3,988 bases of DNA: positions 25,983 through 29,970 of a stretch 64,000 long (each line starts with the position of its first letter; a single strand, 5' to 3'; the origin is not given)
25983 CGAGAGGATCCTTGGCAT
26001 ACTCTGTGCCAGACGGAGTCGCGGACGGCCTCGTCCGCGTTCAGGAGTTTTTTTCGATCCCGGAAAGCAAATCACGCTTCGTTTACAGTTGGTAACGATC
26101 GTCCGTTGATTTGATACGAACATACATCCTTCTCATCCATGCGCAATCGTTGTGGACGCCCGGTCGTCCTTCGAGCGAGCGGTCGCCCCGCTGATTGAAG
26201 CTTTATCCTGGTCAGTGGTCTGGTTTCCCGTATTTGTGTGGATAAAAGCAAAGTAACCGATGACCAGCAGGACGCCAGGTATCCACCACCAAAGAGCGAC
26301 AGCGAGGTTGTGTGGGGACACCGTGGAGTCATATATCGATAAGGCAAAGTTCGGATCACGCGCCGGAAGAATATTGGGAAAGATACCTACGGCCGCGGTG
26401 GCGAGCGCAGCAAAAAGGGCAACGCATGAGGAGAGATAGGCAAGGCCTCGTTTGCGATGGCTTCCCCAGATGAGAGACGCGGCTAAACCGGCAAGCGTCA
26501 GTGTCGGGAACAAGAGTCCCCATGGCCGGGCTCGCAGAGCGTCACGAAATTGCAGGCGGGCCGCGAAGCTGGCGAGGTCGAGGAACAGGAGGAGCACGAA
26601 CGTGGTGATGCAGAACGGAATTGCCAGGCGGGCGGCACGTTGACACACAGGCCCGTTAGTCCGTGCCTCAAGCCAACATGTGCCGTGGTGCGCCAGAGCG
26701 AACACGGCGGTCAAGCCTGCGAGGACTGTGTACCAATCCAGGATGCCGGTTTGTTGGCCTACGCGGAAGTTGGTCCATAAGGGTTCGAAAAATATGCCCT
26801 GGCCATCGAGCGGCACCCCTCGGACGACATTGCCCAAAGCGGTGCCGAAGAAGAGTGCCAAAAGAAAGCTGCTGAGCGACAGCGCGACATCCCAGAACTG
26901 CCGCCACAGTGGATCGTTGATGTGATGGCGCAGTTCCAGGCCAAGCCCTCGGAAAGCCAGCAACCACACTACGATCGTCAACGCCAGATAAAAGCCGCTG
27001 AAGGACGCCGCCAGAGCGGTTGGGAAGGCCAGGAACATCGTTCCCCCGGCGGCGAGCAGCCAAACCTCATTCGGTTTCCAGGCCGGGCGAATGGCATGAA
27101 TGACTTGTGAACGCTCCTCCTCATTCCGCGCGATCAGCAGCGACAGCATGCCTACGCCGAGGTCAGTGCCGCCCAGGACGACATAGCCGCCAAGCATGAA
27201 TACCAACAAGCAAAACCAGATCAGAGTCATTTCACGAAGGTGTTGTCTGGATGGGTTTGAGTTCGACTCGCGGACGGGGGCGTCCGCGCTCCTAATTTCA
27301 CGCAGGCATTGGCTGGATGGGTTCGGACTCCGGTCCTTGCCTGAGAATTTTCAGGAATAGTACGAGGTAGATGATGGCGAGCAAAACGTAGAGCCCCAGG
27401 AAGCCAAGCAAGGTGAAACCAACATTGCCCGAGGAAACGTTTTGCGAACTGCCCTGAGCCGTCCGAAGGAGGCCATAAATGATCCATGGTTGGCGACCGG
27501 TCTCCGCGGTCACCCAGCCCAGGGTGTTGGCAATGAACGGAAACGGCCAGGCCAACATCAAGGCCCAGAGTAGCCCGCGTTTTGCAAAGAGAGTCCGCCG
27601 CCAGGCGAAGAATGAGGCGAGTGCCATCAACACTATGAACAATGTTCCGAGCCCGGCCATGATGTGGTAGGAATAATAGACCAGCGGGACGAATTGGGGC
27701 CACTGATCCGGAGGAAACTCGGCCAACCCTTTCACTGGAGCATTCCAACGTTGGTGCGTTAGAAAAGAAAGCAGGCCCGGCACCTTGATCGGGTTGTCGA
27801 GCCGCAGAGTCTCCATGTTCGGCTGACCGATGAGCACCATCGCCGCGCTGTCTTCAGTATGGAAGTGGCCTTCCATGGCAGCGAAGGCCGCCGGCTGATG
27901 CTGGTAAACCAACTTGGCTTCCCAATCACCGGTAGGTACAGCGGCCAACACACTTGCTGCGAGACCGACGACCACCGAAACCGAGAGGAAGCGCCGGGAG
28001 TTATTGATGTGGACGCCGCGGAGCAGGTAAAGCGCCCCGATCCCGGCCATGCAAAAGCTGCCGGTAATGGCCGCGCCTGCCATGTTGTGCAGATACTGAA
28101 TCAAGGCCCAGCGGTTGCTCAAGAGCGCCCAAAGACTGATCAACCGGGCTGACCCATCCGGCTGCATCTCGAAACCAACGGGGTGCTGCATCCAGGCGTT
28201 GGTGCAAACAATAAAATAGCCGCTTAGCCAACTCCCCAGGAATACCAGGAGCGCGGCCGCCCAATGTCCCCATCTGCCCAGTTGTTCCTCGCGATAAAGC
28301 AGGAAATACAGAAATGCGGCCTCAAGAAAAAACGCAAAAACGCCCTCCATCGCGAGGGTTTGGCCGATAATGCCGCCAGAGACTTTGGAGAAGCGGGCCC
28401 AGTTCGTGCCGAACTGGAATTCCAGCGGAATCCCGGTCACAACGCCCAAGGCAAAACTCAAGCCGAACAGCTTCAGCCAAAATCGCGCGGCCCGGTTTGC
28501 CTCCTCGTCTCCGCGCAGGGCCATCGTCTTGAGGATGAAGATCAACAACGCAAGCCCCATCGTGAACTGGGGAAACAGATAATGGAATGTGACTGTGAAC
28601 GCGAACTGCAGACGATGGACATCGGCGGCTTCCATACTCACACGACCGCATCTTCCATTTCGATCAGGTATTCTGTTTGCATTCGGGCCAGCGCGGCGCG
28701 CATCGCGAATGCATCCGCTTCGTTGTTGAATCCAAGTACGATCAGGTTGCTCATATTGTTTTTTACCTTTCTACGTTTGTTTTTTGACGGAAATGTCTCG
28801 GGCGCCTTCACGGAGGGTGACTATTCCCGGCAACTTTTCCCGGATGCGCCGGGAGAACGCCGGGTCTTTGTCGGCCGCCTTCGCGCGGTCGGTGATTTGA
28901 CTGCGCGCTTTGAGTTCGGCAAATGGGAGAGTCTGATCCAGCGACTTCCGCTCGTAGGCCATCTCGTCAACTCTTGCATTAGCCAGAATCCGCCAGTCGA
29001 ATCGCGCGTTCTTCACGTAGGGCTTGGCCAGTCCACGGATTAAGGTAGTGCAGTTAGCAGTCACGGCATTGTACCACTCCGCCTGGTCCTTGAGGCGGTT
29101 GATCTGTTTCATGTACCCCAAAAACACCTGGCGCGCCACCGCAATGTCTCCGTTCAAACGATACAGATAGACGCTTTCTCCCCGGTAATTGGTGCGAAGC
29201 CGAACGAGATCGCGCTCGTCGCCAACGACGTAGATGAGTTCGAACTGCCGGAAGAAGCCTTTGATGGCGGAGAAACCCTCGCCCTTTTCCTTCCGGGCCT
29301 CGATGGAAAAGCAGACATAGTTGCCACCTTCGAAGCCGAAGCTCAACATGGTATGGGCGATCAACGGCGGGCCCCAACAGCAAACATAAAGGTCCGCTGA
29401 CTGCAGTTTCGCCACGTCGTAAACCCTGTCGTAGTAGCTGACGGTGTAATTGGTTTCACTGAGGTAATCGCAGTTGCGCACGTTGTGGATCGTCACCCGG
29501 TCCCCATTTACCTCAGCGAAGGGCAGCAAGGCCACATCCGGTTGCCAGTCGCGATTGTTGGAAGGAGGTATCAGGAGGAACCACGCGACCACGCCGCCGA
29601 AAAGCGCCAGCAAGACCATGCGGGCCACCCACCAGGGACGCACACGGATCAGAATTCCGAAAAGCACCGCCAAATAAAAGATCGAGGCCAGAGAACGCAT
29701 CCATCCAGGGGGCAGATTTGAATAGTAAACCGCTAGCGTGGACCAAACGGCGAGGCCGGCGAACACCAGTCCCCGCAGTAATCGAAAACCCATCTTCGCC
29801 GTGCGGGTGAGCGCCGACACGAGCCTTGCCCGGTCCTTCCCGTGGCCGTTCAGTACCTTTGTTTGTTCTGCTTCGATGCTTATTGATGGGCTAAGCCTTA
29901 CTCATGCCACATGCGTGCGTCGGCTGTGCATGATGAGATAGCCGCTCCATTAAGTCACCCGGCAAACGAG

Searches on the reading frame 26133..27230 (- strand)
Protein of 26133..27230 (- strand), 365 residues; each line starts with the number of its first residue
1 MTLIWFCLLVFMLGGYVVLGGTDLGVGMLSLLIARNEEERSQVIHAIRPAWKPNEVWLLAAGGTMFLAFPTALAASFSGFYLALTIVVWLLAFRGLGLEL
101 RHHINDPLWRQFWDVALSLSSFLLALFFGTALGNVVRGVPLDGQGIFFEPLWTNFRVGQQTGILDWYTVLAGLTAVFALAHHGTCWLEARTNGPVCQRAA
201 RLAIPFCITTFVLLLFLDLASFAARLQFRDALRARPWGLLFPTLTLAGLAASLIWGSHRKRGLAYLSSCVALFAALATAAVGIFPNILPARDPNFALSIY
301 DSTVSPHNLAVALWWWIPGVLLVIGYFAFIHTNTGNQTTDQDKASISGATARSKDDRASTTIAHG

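Call 11: search_protein_families(library=pfam, proteins=[window:26133-27230:-], max_evalue=0.01)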
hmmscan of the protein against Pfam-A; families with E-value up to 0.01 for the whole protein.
window:26133-27230:- (365 aa): 1 family
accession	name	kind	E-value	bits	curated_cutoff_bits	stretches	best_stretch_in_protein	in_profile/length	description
PF02322.20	Cyt_bd_oxida_II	-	1.6e-75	254.7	35.6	1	1-330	1-298/302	Cytochrome bd terminal oxidase subunit II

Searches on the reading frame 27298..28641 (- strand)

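Call 11: search_protein_families(library=pfam, proteins=[window:27298-28641:-], max_evalue=0.01)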
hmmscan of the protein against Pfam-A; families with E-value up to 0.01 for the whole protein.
window:27298-28641:- (447 aa): 2 families
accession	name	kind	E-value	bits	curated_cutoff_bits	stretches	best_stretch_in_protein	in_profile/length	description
PF01654.22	Cyt_bd_oxida_I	-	1.3e-141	472.4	26.2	1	9-437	2-418/418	Cytochrome bd terminal oxidase subunit I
PF19870.4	DUF6343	-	0.0039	18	27.2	0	388-445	22-77/82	Family of unknown function (DUF6343)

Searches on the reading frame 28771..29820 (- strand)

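Call 11: search_protein_families(library=pfam, proteins=[window:28771-29820:-], max_evalue=0.01)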
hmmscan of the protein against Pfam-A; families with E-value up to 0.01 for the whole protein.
window:28771-29820:- (349 aa): 1 family
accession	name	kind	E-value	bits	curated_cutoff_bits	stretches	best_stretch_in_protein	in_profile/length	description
PF13387.12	Lnb_N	-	1.7e-38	132.3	22.2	1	128-277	4-170/175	Lnb N-terminal periplasmic domain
